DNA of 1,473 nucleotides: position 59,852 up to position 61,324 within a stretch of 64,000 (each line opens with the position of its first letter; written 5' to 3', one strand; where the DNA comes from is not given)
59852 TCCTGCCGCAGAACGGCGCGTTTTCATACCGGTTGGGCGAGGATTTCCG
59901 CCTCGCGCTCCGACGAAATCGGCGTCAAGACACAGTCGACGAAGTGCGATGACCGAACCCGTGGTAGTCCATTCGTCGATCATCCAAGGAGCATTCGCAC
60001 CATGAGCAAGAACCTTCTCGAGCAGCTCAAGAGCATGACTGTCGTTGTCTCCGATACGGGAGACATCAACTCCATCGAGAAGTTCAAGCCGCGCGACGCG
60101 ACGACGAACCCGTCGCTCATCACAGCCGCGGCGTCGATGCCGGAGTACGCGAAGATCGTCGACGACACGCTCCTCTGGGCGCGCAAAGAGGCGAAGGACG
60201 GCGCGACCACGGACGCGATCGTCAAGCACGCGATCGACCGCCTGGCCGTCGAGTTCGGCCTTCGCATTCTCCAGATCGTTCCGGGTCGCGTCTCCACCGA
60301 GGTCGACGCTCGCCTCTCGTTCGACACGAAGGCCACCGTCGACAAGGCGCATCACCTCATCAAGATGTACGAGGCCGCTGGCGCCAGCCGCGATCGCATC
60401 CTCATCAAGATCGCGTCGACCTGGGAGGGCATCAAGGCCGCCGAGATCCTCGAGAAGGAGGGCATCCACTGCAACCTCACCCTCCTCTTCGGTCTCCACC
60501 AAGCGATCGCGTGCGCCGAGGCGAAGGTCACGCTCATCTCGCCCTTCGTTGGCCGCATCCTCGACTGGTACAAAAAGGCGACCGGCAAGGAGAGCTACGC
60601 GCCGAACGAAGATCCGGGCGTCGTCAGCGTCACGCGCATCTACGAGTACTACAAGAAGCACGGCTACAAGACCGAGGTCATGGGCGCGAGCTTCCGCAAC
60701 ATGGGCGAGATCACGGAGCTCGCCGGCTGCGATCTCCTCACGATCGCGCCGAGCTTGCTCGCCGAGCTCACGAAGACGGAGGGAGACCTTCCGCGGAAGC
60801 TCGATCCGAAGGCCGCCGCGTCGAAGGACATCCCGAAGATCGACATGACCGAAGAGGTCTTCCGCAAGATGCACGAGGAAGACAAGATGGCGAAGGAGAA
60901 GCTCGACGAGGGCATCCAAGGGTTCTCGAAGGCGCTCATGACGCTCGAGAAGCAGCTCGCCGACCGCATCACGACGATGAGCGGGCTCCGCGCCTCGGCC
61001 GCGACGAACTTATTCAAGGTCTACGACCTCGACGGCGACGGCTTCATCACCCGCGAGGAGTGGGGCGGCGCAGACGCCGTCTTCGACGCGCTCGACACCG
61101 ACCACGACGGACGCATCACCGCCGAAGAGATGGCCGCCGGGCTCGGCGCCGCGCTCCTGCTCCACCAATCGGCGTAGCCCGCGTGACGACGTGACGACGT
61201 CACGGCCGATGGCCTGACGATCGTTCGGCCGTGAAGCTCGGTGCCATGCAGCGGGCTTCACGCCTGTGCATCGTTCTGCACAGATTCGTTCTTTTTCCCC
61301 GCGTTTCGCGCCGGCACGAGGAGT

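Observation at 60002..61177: Transaldolase fused to a C-terminal EF-hand pair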

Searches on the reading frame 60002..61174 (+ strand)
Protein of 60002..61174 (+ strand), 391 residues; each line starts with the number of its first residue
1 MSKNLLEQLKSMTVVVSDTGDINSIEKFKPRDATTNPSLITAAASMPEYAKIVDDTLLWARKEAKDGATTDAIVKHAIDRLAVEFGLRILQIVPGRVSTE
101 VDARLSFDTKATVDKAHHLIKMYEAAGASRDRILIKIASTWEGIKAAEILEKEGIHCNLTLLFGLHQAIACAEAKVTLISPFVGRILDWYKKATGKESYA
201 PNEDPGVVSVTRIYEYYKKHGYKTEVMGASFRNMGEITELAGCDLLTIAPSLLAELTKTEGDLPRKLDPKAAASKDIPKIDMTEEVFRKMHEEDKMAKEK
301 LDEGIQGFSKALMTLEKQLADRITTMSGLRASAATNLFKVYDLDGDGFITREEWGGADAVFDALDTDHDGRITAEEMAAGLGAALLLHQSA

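Call 3: search_protein_families(library=pfam, proteins=[window:60002-61174:+], max_evalue=0.1)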
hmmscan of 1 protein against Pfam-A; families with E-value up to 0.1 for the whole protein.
window:60002-61174:+ (391 aa): 6 families
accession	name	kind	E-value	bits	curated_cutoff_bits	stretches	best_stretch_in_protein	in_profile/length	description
PF00923.25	TAL_FSA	-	3.7e-95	319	27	1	15-318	1-284/285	Transaldolase/Fructose-6-phosphate aldolase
PF13202.12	EF-hand_5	-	5.3e-14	51.4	25.9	2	358-378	2-22/25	EF hand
PF13405.12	EF-hand_6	-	6.2e-12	44.6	25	2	359-381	4-26/30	EF-hand domain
PF00036.39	EF-hand_1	-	6.4e-12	44.6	25.4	2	336-355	4-23/29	EF hand domain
PF13499.12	EF-hand_7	-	1.5e-07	32.1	30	1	336-379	6-64/67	EF-hand domain pair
PF13833.12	EF-hand_8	-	8.4e-06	25.9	28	0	328-353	21-46/54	EF-hand domain pair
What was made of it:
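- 60044..60955 (+): Transaldolase (TAL_FSA) TIM-barrel domain, residues 15-318. Pfam PF00923, E 3.7e-95 (call 3).
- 61007..61147 (+): Compact EF-hand pair, residues 336-382. Pfam EF-hand_5/6/1/7 (call 3).
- On Canonical EF-hand pair (PROSITE PS00018 / Pfam PF13499, PF13202): EF-hand_8 is below threshold at 25.9 against 28 (call 3).
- On Dockerin (Pfam PF00404): No dockerin hit at E <= 0.1 (call 3).
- Checked: It also gives EF-hand_5, EF-hand_6, EF-hand_1 and EF-hand_7 over residues ~336-381 (E 5e-14 to 1.5e-7), all above their gathering scores (call 3).
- Domain calls: TAL_FSA plus four EF-hand Pfam models, all above gathering score (call 3). There is no Pfam dockerin hit at E <= 0.1 (call 3).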

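Call 4: search_protein_families(library=ncbifam, proteins=[window:60002-61174:+], max_evalue=0.1)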
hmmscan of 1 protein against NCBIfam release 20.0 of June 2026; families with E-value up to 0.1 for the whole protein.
window:60002-61174:+ (391 aa): 13 families
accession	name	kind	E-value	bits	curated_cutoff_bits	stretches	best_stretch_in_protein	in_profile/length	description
NF008965.0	PRK12309.1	equivalog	1.2e-206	686.3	550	1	1-388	1-390/392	transaldolase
TIGR00874.1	talAB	equivalog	7.7e-152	505.1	396.2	1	4-323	1-317/317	transaldolase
NF009001.0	PRK12346.1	subfamily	7.3e-129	429.8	439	1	4-322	2-315/316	transaldolase A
TIGR00875.1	fsa_talC_mipB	equivalog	2.3e-21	76.2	245.95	1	66-258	23-194/213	fructose-6-phosphate aldolase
NF002881.0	PRK03343.1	subfamily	4.1e-17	62.3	367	1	32-175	42-180/370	transaldolase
NF003026.0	PRK03903.1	equivalog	7.9e-14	51.5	344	1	31-315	31-319/323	transaldolase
TIGR00876.1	tal_mycobact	equivalog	2e-11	43.9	233.75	1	32-174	31-168/350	transaldolase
NF007080.0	PRK09533.1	equivalog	2.1e-11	42.4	712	1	26-175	35-180/949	bifunctional transaldolase/phosoglucose isomerase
NF009296.0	PRK12653.1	subfamily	4.5e-09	36.4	306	1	124-248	73-186/220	fructose-6-phosphate aldolase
NF041410.1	XopAW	subfamily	1.3e-05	25.2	120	1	357-382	105-130/235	XopAW family type III secretion system calcium-binding effector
NF009299.0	PRK12656.1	equivalog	3.4e-05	23.5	214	1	109-189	66-140/222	fructose-6-phosphate aldolase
NF053806.1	lanmdlnLanM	equivalog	5.9e-05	23.1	135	1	294-386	36-128/132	lanmodulin LanM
NF038285.1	deiodinase_rel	hypoth_equivalog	0.00031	20.3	250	1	337-377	42-82/347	deiodinase family protein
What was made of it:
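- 60002..61177 (+): Complete CDS: long-form (TalB-type plus EF-hand pair) transaldolase, 391 aa. NCBIfam NF008965 scores 686 bits (cut-off 550) with residues 1-388 on model positions 1-390 of 392 (call 4).
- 60044..60955 (+): TIGR00874 talAB scores 505 bits against a cut-off of 396 (call 4).
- On NCBIfam NF008965 (PRK12309) long-form transaldolase: 686.3 bits, E 1.2e-206 (call 4). Residues 1-388 align to model positions 1-390 (call 4).
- On Type 1 (TalA/TalB) transaldolase, TIGR00874 / Pfam PF00923: PF00923 scores 319 bits against 27 (calls 3, 4).
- NF008965 matches end to end at 686 bits against a cut-off of 550 (call 4).
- Tried and rejected: Rejected: no profile hit and no leader peptide (calls 3, 4).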

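Call 6: find_homologous_proteins(query=window:60002-61174:+, max_evalue=1e-10)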
Query window:60002-61174:+ (391 aa): 8000 proteins with E <= 1e-10 among 8000 candidates; the best 120 are listed.
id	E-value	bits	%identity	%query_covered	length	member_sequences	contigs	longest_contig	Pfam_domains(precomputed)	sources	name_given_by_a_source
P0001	2.6e-253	858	100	100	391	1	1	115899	PF13405.13,PF13499.13,PF00923.26,PF13833.13,PF13202.13,PF00036.39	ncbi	-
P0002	1.1e-223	760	88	96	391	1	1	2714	PF13405.13,PF13499.13,PF00923.26,PF13833.13,PF13202.13,PF00036.39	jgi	jgi:transaldolase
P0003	6.9e-218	741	86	99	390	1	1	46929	PF13405.13,PF13499.13,PF00923.26,PF13202.13,PF00036.39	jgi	jgi:transaldolase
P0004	1.6e-217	740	86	99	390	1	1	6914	PF13405.13,PF13499.13,PF00923.26,PF13202.13,PF00036.39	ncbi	-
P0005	1.9e-217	740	86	99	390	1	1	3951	PF13405.13,PF13499.13,PF00923.26,PF13202.13,PF00036.39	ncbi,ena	-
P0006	1.5e-216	737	86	99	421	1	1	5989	PF13405.13,PF13499.13,PF00923.26,PF13833.13,PF13202.13,PF00036.39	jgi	jgi:transaldolase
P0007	3.1e-215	732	86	100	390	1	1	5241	PF13405.13,PF13499.13,PF00923.26,PF13202.13,PF00036.39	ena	-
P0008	5.8e-215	731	85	99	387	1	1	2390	PF13405.13,PF13499.13,PF00923.26,PF13833.13,PF13202.13,PF00036.39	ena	-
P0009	1.5e-214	730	86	99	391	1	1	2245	PF13405.13,PF13499.13,PF00923.26,PF13202.13,PF00036.39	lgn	-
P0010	2.8e-214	729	84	99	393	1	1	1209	PF13405.13,PF13499.13,PF00923.26,PF13202.13,PF00036.39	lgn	-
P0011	4.6e-213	725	84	99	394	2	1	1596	PF13405.13,PF13499.13,PF00923.26,PF13202.13,PF00036.39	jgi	jgi:transaldolase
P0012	8.6e-213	724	85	99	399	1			PF13405.13,PF13499.13,PF00923.26,PF13833.13,PF13202.13,PF00036.39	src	-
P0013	1.4e-210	717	83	99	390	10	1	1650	PF13405.13,PF13499.13,PF00923.26,PF13202.13,PF00036.39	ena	-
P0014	1.1e-209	714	82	96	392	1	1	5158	PF13405.13,PF13499.13,PF00923.26,PF13202.13,PF00036.39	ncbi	-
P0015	9.1e-208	708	82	99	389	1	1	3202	PF13405.13,PF13499.13,PF00923.26,PF13833.13,PF13202.13,PF00036.39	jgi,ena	-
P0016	1.9e-207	707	82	100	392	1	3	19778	PF13405.13,PF13499.13,PF00923.26,PF13202.13,PF00036.39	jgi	jgi:transaldolase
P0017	2.7e-207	706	85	97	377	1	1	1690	PF13405.13,PF13499.13,PF00923.26,PF13202.13,PF00036.39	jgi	jgi:transaldolase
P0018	2.9e-207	706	81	100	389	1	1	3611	PF13405.13,PF13499.13,PF00923.26,PF13833.13,PF13202.13,PF00036.39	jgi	jgi:transaldolase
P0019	3.0e-207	706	83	100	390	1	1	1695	PF13405.13,PF13499.13,PF00923.26,PF13833.13,PF13202.13,PF00036.39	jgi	jgi:transaldolase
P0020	3.0e-206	703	82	99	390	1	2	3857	PF13405.13,PF13499.13,PF00923.26,PF13202.13,PF00036.39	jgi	-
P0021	1.8e-205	700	82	100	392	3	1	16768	PF13405.13,PF13499.13,PF00923.26,PF13202.13,PF00036.39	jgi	jgi:transaldolase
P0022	1.9e-205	700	83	98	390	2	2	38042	PF13405.13,PF13499.13,PF00923.26,PF13833.13,PF13202.13,PF00036.39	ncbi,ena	-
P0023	2.4e-203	693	80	99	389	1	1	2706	PF13405.13,PF13499.13,PF00923.26,PF13833.13,PF13202.13,PF00036.39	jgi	jgi:transaldolase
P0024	3.0e-203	693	80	99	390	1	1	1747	PF13405.13,PF13499.13,PF00923.26,PF13202.13,PF00036.39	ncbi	-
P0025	4.5e-203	692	81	99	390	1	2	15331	PF13405.13,PF13499.13,PF00923.26,PF13202.13,PF00036.39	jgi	jgi:transaldolase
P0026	6.2e-203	692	80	100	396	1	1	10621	PF13405.13,PF13499.13,PF00923.26,PF13202.13,PF00036.39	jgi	jgi:transaldolase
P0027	2.1e-201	687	81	98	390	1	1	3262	PF13405.13,PF13499.13,PF00923.26,PF13833.13,PF13202.13,PF00036.39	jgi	jgi:transaldolase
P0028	6.1e-201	685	79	99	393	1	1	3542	PF13405.13,PF13499.13,PF00923.26,PF13202.13,PF00036.39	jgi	jgi:transaldolase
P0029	8.9e-199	678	79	99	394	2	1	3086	PF13405.13,PF13499.13,PF00923.26,PF13202.13,PF00036.39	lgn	-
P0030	4.7e-197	673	77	99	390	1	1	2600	PF13405.13,PF13499.13,PF00923.26,PF13202.13,PF00036.39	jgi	jgi:transaldolase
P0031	8.3e-197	672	78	99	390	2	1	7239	PF13405.13,PF13499.13,PF00923.26,PF13833.13,PF13202.13,PF00036.39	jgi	jgi:transaldolase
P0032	3.6e-196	670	78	100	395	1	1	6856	PF13405.13,PF13499.13,PF00923.26,PF13833.13,PF13202.13,PF00036.39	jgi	jgi:transaldolase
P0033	1.3e-195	668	78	98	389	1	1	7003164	PF13405.13,PF13499.13,PF00923.26,PF13202.13,PF00036.39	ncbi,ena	-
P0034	2.9e-195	667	78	100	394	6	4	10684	PF13405.13,PF13499.13,PF00923.26,PF13833.13,PF13202.13,PF00036.39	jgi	jgi:transaldolase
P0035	4.7e-195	666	79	98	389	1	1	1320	PF13405.13,PF13499.13,PF00923.26,PF13202.13,PF00036.39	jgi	jgi:transaldolase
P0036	1.3e-194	665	77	99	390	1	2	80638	PF13405.13,PF13499.13,PF00923.26,PF13202.13,PF00036.39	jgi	jgi:transaldolase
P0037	1.6e-194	664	78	99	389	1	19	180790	PF13405.13,PF13499.13,PF00923.26,PF13833.13,PF13202.13,PF00036.39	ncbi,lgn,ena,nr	ncbi:MAG: transaldolase [Myxococcales bacterium]|nr:transaldolase [Myxococcales bacterium]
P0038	2.2e-194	664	77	99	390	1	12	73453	PF13405.13,PF13499.13,PF00923.26,PF13202.13,PF00036.39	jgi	jgi:transaldolase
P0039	4.9e-194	663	78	99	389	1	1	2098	PF13405.13,PF13499.13,PF00923.26,PF13202.13,PF00036.39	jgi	jgi:transaldolase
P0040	5.5e-194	662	76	99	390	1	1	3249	PF13405.13,PF13499.13,PF00923.26,PF13202.13,PF00036.39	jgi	jgi:transaldolase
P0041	7.6e-194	662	77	99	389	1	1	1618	PF13405.13,PF13499.13,PF00923.26,PF13202.13,PF00036.39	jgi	jgi:transaldolase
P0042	8.3e-194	662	76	99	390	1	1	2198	PF13405.13,PF13499.13,PF00923.26,PF13202.13,PF00036.39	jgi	jgi:transaldolase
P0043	1.0e-193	662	76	99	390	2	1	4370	PF13405.13,PF13499.13,PF00923.26,PF13833.13,PF13202.13,PF00036.39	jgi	jgi:transaldolase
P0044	1.1e-193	662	78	99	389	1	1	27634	PF13405.13,PF13499.13,PF00923.26,PF13833.13,PF13202.13,PF00036.39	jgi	jgi:transaldolase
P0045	1.3e-193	661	76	99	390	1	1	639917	PF13405.13,PF13499.13,PF00923.26,PF13833.13,PF13202.13,PF00036.39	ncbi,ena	-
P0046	1.3e-193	661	76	99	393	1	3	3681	PF13405.13,PF13499.13,PF00923.26,PF13202.13,PF00036.39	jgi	jgi:transaldolase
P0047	1.5e-193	661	78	99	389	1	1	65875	PF13405.13,PF13499.13,PF00923.26,PF13833.13,PF13202.13,PF00036.39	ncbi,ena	-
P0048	3.8e-193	660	76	99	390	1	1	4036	PF13405.13,PF13499.13,PF00923.26,PF13833.13,PF13202.13,PF00036.39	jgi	jgi:transaldolase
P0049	4.8e-193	659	76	99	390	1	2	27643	PF13405.13,PF13499.13,PF00923.26,PF13202.13,PF00036.39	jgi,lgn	jgi:transaldolase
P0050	1.4e-192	658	78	95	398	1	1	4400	PF13405.13,PF13499.13,PF00923.26,PF13202.13,PF00036.39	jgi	jgi:transaldolase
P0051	2.9e-192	657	75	99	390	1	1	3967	PF13405.13,PF13499.13,PF00923.26,PF13833.13,PF13202.13,PF00036.39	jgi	jgi:transaldolase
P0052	8.1e-192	655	77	98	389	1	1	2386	PF13405.13,PF13499.13,PF00923.26,PF13202.13,PF00036.39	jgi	-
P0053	8.6e-192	655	76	99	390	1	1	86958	PF13405.13,PF13499.13,PF00923.26,PF13202.13,PF00036.39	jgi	jgi:transaldolase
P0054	2.1e-191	654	76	99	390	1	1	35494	PF13405.13,PF13499.13,PF00923.26,PF13202.13,PF00036.39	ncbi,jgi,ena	jgi:transaldolase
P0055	3.4e-191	653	77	99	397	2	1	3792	PF13405.13,PF13499.13,PF00923.26,PF13202.13,PF00036.39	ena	-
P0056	3.8e-191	653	79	98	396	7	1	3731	PF13405.13,PF13499.13,PF00923.26,PF13202.13,PF00036.39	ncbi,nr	ncbi:MAG: Transaldolase, partial [Myxococcaceae bacterium]|nr:Transaldolase [Myxococcaceae bacterium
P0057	6.2e-191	652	75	99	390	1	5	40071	PF13405.13,PF13499.13,PF00923.26,PF13202.13,PF00036.39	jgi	jgi:transaldolase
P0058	7.6e-191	652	76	99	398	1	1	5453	PF13405.13,PF13499.13,PF00923.26,PF13833.13,PF13202.13,PF00036.39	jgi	jgi:transaldolase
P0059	3.6e-190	650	76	99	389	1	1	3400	PF13405.13,PF13499.13,PF00923.26,PF13202.13,PF00036.39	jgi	jgi:transaldolase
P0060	6.3e-190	649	77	99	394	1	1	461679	PF13405.13,PF13499.13,PF00923.26,PF13833.13,PF13202.13,PF00036.39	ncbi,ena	-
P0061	6.9e-190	649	76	99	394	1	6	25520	PF13405.13,PF13499.13,PF00923.26,PF13202.13,PF00036.39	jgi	jgi:transaldolase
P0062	1.4e-189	648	76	99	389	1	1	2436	PF13405.13,PF13499.13,PF00923.26,PF13202.13,PF00036.39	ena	-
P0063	1.6e-189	648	75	98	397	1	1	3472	PF13405.13,PF13499.13,PF00923.26,PF13833.13,PF13202.13,PF00036.39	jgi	jgi:transaldolase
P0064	2.0e-189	647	76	99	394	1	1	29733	PF13405.13,PF13499.13,PF00923.26,PF13833.13,PF13202.13,PF00036.39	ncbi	-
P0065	2.7e-189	647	76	98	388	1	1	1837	PF13405.13,PF13499.13,PF00923.26,PF13202.13,PF00036.39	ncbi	-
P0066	3.2e-189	647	73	100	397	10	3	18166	PF13405.13,PF13499.13,PF00923.26,PF13833.13,PF13202.13,PF00036.39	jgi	jgi:transaldolase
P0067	6.9e-189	646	77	98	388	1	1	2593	PF13405.13,PF13499.13,PF00923.26,PF13202.13,PF00036.39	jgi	jgi:transaldolase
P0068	7.0e-189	646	75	99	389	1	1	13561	PF13405.13,PF13499.13,PF00923.26,PF13202.13,PF00036.39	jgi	jgi:transaldolase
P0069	1.1e-188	645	76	98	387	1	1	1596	PF13405.13,PF13499.13,PF00923.26,PF13202.13,PF00036.39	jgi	jgi:transaldolase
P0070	1.2e-188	645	74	99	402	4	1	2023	PF13405.13,PF13499.13,PF00923.26,PF13202.13,PF00036.39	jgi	jgi:transaldolase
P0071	1.3e-188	645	76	99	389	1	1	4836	PF13405.13,PF13499.13,PF00923.26,PF13202.13,PF00036.39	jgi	jgi:transaldolase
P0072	1.3e-188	645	75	99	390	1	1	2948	PF13405.13,PF13499.13,PF00923.26,PF13202.13,PF00036.39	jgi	jgi:transaldolase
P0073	1.4e-188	645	76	99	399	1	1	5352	PF13405.13,PF13499.13,PF00923.26,PF13833.13,PF13202.13,PF00036.39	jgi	jgi:transaldolase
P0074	1.4e-188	645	78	96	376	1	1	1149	PF13405.13,PF13499.13,PF00923.26,PF13833.13,PF13202.13,PF00036.39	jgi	jgi:transaldolase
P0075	1.7e-188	644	76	98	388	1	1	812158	PF13405.13,PF13499.13,PF00923.26,PF13202.13,PF00036.39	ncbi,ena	-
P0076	2.2e-188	644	75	100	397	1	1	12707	PF13405.13,PF13499.13,PF00923.26,PF13202.13,PF00036.39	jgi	jgi:transaldolase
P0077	2.4e-188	644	76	99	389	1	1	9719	PF13405.13,PF13499.13,PF00923.26,PF13202.13,PF00036.39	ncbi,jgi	ncbi:MAG TPA: transaldolase [Polyangiaceae bacterium]|jgi:transaldolase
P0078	3.0e-188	644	76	98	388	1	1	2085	PF13405.13,PF13499.13,PF00923.26,PF13202.13,PF00036.39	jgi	-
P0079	3.0e-188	644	76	98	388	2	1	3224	PF13405.13,PF13499.13,PF00923.26,PF13202.13,PF00036.39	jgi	jgi:transaldolase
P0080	3.5e-188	643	76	98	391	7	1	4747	PF13405.13,PF13499.13,PF00923.26,PF13202.13,PF00036.39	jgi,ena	-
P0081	3.6e-188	643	77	98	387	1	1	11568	PF13405.13,PF13499.13,PF00923.26,PF13202.13,PF00036.39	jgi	jgi:transaldolase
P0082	3.6e-188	643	76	99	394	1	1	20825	PF13405.13,PF13499.13,PF00923.26,PF13202.13,PF00036.39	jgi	jgi:transaldolase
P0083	5.8e-188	643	75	99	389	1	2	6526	PF13405.13,PF13499.13,PF00923.26,PF13202.13,PF00036.39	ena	-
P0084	6.2e-188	643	75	99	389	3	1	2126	PF13405.13,PF13499.13,PF00923.26,PF13202.13,PF00036.39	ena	-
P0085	1.3e-187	641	75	99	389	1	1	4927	PF13405.13,PF13499.13,PF00923.26,PF13202.13,PF00036.39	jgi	jgi:transaldolase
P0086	2.1e-187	641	74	99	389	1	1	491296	PF13405.13,PF13499.13,PF00923.26,PF13202.13,PF00036.39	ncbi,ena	-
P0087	2.3e-187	641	76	98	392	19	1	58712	PF13405.13,PF13499.13,PF00923.26,PF13202.13,PF00036.39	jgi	jgi:transaldolase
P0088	2.7e-187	640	76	98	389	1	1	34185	PF13405.13,PF13499.13,PF00923.26,PF13202.13,PF00036.39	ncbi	-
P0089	3.3e-187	640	75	99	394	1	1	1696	PF13405.13,PF13499.13,PF00923.26,PF13833.13,PF13202.13,PF00036.39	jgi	jgi:transaldolase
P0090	3.3e-187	640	76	99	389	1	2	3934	PF13405.13,PF13499.13,PF00923.26,PF13202.13,PF00036.39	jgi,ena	-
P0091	3.5e-187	640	76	98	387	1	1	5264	PF13405.13,PF13499.13,PF00923.26,PF13202.13,PF00036.39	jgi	jgi:transaldolase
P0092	3.9e-187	640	76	99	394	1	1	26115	PF13405.13,PF13499.13,PF00923.26,PF13202.13,PF00036.39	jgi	jgi:transaldolase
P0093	4.4e-187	640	75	99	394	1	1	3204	PF13405.13,PF13499.13,PF00923.26,PF13833.13,PF13202.13,PF00036.39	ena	-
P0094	6.1e-187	639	74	99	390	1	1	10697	PF13405.13,PF13499.13,PF00923.26,PF13202.13,PF00036.39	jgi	jgi:transaldolase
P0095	7.4e-187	639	75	99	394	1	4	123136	PF13405.13,PF13499.13,PF00923.26,PF13833.13,PF13202.13,PF00036.39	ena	-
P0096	8.3e-187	639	75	99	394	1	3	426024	PF13405.13,PF13499.13,PF00923.26,PF13833.13,PF13202.13,PF00036.39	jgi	jgi:transaldolase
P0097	8.4e-187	639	74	99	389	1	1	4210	PF13405.13,PF13499.13,PF00923.26,PF13202.13,PF00036.39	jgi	jgi:transaldolase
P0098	9.3e-187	639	74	99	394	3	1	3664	PF13405.13,PF13499.13,PF00923.26,PF13202.13,PF00036.39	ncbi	ncbi:MAG TPA: transaldolase [Polyangiaceae bacterium]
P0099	9.5e-187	639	74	99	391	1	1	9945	PF13405.13,PF13499.13,PF00923.26,PF13202.13,PF00036.39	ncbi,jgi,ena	jgi:transaldolase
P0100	1.0e-186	639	73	100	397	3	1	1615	PF13405.13,PF13499.13,PF00923.26,PF13833.13,PF13202.13,PF00036.39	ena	-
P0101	1.0e-186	639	76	98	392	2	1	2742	PF13405.13,PF13499.13,PF00923.26,PF13202.13,PF00036.39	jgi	jgi:transaldolase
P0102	1.1e-186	638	74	99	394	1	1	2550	PF13405.13,PF13499.13,PF00923.26,PF13202.13,PF00036.39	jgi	jgi:transaldolase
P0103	1.4e-186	638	76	99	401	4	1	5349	PF13405.13,PF13499.13,PF00923.26,PF13202.13,PF00036.39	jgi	jgi:transaldolase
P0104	1.4e-186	638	75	100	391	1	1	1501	PF13405.13,PF13499.13,PF00923.26,PF13202.13,PF00036.39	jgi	jgi:transaldolase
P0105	1.5e-186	638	76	98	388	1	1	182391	PF13405.13,PF13499.13,PF00923.26,PF13202.13,PF00036.39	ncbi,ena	-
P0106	2.1e-186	638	76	98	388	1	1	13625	PF13405.13,PF13499.13,PF00923.26,PF13833.13,PF13202.13,PF00036.39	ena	-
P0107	2.3e-186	637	74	99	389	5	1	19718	PF13405.13,PF13499.13,PF00923.26,PF13202.13,PF00036.39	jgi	jgi:transaldolase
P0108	3.5e-186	637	76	98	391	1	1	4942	PF13405.13,PF13499.13,PF00923.26,PF13202.13,PF00036.39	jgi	jgi:transaldolase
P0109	3.5e-186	637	75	99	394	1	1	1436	PF13405.13,PF13499.13,PF00923.26,PF13833.13,PF13202.13,PF00036.39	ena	-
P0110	4.7e-186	636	77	98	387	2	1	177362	PF13405.13,PF13499.13,PF00923.26,PF13202.13,PF00036.39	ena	-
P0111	4.8e-186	636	75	99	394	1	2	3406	PF13405.13,PF13499.13,PF00923.26,PF13833.13,PF13202.13,PF00036.39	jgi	jgi:transaldolase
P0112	5.1e-186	636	74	99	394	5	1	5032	PF13405.13,PF13499.13,PF00923.26,PF13833.13,PF13202.13,PF00036.39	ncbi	ncbi:MAG: transaldolase [Polyangiaceae bacterium]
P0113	5.3e-186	636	74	99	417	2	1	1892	PF13405.13,PF13499.13,PF00923.26,PF13833.13,PF13202.13,PF00036.39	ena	-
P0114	6.1e-186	636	75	99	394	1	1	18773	PF13405.13,PF13499.13,PF00923.26,PF13833.13,PF13202.13,PF00036.39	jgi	jgi:transaldolase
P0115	7.6e-186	636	77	98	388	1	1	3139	PF13405.13,PF13499.13,PF00923.26,PF13202.13,PF00036.39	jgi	jgi:transaldolase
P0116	8.2e-186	636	75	99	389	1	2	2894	PF13405.13,PF13499.13,PF00923.26,PF13202.13,PF00036.39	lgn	-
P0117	8.5e-186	636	74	99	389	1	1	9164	PF13405.13,PF13499.13,PF00923.26,PF13202.13,PF00036.39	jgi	jgi:transaldolase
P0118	8.6e-186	636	76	98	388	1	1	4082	PF13405.13,PF13499.13,PF00923.26,PF13202.13,PF00036.39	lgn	-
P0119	9.4e-186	635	75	99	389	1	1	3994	PF13405.13,PF13499.13,PF00923.26,PF13202.13,PF00036.39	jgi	jgi:transaldolase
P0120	1.1e-185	635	75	99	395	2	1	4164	PF13405.13,PF13499.13,PF00923.26,PF13202.13,PF00036.39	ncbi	-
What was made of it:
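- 60002..61177 (+): A 100% identical protein is in the NCBI-sourced collection (P0001, call 6).
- All 120 listed homologues (73-100% identity) carry TAL plus EF-hand Pfam domains (call 6). It is present in all 120 listed database homologues (call 6).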

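Call 9: search_solved_structures(query=window:60002-61174:+, max_evalue=0.00001)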
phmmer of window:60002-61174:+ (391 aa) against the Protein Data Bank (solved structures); distinct sequences matched with E-value up to 0.00001: 44.
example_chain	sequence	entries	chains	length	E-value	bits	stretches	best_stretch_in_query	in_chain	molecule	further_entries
3hjz_A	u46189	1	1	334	4.1e-120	404.6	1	3-329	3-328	Transaldolase B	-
9qpk_A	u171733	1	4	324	1.1e-114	386.8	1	6-325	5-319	Transaldolase B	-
1ucw_A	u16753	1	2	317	1.4e-114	386.3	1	6-321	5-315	TRANSALDOLASE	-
1onr_A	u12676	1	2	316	1.6e-114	386.2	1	6-321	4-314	TRANSALDOLASE B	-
4rz5_A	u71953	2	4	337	4.2e-114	384.8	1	6-321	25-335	Transaldolase B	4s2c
1i2r_A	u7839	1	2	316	4.3e-114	384.8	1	6-321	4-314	TRANSALDOLASE B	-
3cwn_A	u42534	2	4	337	4.4e-114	384.7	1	6-321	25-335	Transaldolase B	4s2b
2cwn_A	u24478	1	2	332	7.5e-114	384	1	4-324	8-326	Transaldolase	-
1i2q_A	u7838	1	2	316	8.1e-114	383.9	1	6-321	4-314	TRANSALDOLASE B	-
1i2o_A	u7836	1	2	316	1.1e-113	383.4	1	6-321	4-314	TRANSALDOLASE B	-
4rz6_A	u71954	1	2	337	1.1e-113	383.4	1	6-321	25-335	Transaldolase B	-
2e1d_A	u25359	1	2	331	1.1e-113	383.4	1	4-323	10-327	Transaldolase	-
1f05_A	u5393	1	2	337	2e-113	382.6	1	4-324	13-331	TRANSALDOLASE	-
1i2p_A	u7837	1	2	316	2.1e-113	382.5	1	6-321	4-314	TRANSALDOLASE B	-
1i2n_A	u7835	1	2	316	2.2e-113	382.4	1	6-321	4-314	TRANSALDOLASE B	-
6mi5_X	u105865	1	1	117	7.3e-07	32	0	338-386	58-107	Lanmodulin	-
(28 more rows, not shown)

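Call 11: find_encoding_contigs(protein=P0001, flank=6000, max_places=3)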
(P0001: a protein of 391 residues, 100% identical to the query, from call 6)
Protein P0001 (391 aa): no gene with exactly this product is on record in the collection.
